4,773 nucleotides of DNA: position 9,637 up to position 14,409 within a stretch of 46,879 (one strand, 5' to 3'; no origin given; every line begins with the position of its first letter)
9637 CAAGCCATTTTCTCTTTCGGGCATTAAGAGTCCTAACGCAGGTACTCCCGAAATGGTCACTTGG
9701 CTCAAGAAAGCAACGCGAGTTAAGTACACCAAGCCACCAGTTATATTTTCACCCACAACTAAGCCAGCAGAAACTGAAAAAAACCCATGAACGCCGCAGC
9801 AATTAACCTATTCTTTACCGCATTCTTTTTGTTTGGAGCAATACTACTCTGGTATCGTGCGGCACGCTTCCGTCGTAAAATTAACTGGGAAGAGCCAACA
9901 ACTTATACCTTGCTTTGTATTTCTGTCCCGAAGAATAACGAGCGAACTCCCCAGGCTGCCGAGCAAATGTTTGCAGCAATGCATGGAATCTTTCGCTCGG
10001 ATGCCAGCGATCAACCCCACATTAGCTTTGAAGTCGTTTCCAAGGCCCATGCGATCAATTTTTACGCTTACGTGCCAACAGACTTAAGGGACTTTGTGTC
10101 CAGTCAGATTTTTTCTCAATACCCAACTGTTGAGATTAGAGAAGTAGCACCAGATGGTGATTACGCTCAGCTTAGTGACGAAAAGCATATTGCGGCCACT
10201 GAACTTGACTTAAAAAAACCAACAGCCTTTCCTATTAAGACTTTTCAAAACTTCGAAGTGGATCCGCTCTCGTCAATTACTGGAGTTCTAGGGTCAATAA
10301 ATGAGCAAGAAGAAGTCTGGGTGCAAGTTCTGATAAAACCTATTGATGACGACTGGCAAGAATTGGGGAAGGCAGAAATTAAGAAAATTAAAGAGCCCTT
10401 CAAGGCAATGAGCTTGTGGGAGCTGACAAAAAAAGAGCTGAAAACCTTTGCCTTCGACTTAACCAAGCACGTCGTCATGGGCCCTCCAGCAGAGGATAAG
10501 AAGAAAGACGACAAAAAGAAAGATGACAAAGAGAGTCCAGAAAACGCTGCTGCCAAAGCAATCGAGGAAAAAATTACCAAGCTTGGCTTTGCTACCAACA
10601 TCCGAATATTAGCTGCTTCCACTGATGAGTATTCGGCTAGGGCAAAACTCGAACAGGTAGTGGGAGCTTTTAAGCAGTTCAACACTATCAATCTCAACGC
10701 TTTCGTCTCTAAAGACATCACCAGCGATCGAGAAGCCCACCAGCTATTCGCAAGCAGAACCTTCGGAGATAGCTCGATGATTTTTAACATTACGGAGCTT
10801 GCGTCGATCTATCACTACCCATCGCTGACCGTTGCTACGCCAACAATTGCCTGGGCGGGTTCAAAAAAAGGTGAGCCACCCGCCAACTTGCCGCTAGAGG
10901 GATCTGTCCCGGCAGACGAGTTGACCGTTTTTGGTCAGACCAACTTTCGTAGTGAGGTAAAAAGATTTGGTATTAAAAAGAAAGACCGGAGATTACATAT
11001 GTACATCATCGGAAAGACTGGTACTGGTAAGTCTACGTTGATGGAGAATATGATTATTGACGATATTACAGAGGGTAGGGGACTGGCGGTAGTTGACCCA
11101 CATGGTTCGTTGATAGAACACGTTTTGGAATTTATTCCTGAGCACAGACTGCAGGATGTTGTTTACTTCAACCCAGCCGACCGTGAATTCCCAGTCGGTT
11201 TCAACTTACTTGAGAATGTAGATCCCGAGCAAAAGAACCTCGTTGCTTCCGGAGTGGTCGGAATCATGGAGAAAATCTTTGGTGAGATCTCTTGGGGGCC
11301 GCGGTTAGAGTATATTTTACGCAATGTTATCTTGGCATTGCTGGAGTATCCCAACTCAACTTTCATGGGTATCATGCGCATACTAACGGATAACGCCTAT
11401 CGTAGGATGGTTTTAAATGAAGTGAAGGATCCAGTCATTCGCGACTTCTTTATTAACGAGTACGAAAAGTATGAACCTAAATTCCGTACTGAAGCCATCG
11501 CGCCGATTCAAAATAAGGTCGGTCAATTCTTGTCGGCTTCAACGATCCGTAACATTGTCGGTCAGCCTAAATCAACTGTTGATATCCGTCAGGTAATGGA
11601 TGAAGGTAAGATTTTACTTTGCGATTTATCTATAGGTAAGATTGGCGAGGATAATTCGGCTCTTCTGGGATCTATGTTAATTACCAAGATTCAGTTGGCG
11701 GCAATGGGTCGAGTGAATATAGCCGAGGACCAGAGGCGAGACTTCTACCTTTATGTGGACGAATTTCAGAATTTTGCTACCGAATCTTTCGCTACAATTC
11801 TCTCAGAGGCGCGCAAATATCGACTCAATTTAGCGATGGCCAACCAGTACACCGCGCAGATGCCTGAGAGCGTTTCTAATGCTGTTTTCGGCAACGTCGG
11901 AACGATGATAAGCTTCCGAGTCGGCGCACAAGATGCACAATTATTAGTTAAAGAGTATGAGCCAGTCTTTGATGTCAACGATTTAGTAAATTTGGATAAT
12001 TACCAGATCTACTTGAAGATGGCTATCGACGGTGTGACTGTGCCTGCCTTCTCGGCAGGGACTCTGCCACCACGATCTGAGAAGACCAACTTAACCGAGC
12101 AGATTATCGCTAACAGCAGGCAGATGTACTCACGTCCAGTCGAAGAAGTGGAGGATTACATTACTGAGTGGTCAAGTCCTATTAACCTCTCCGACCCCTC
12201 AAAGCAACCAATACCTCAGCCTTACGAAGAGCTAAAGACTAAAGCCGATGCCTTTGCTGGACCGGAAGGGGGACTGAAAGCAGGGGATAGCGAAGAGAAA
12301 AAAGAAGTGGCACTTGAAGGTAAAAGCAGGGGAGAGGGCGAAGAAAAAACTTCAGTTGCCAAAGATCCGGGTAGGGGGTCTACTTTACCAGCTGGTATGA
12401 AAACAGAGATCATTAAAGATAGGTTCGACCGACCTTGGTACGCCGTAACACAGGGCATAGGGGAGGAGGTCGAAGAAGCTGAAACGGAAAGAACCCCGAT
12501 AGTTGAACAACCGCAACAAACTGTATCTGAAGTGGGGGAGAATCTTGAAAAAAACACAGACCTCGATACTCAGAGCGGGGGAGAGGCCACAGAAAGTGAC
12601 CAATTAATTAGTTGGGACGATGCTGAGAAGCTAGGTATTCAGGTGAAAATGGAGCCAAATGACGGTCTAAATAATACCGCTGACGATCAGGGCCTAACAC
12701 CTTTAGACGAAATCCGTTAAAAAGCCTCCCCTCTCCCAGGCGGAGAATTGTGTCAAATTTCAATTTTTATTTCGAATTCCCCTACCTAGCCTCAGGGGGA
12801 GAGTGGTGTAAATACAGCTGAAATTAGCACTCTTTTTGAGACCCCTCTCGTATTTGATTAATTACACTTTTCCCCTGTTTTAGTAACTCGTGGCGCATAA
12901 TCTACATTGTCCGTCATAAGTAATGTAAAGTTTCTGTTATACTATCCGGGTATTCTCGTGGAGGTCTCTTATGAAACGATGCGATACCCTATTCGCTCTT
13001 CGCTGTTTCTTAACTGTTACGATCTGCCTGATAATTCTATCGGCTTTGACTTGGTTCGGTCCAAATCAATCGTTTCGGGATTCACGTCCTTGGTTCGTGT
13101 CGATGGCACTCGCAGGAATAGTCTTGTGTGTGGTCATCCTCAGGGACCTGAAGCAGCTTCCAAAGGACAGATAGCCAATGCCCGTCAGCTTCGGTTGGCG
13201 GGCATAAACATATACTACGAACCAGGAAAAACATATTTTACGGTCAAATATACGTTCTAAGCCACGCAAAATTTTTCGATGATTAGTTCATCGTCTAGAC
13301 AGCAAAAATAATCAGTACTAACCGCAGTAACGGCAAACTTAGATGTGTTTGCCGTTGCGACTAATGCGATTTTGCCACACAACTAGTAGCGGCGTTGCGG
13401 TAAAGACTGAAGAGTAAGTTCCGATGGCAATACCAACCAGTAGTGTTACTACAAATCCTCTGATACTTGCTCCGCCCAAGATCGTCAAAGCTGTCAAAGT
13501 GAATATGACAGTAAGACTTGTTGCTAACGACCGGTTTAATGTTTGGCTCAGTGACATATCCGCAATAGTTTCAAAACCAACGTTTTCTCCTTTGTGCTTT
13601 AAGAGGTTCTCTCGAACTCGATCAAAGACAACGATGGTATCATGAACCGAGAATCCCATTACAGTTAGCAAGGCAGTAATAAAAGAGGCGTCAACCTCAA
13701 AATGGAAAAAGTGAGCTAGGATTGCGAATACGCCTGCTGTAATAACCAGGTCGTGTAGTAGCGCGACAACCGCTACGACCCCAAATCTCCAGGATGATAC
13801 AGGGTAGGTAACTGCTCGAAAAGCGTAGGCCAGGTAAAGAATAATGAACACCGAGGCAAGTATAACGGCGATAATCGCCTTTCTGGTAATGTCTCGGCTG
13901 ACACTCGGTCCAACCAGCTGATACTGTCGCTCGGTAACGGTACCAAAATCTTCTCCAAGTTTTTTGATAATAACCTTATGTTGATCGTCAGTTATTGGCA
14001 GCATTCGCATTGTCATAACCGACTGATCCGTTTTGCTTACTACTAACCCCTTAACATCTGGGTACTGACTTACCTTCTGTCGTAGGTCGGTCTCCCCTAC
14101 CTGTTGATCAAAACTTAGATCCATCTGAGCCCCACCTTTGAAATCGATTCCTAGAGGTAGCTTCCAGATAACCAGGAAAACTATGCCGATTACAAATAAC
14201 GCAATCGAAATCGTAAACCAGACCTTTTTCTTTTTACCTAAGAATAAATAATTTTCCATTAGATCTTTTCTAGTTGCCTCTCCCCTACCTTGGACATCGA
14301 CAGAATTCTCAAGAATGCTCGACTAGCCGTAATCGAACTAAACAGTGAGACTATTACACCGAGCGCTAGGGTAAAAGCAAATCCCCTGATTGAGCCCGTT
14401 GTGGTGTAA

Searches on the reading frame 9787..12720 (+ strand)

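Call 49: search_protein_families(library=pfam, proteins=[window:9787-12720:+], max_evalue=0.001)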
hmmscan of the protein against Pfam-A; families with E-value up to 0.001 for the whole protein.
window:9787-12720:+ (977 aa): 3 families
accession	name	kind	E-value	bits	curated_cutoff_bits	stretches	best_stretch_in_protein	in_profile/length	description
PF10412.15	TrwB_AAD_bind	-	3.4e-07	29.9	20.5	1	396-713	9-311/387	Type IV secretion-system coupling protein DNA-binding domain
PF01935.23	DUF87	-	1e-05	26.2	23.2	1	402-615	23-202/220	Helicase HerA, central domain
PF12696.13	TraG-D_C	-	0.00064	20.1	22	0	654-713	3-67/126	TraM recognition site of TraD and TraG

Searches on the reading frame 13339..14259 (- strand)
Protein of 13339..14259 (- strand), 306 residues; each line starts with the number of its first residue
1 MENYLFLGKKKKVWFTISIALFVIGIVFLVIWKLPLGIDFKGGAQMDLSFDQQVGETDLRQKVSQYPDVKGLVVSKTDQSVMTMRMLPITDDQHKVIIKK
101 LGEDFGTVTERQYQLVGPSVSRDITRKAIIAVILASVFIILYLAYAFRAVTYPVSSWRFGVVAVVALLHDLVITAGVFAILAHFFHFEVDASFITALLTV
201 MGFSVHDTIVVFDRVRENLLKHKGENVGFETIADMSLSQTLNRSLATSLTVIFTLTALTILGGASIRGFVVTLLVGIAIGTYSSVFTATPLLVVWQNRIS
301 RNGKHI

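Call 49: search_protein_families(library=pfam, proteins=[window:13339-14259:-], max_evalue=0.001)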
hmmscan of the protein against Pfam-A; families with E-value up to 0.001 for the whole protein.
window:13339-14259:- (306 aa): 2 families
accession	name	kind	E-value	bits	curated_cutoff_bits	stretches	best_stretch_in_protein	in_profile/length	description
PF02355.23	SecD_SecF_C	-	2.1e-53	181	20.5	1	103-297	7-188/189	Protein export membrane protein SecD/SecF, C-terminal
PF07549.19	Sec_GG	-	1.6e-06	27.9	20.3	1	34-54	8-28/28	SecD/SecF GG Motif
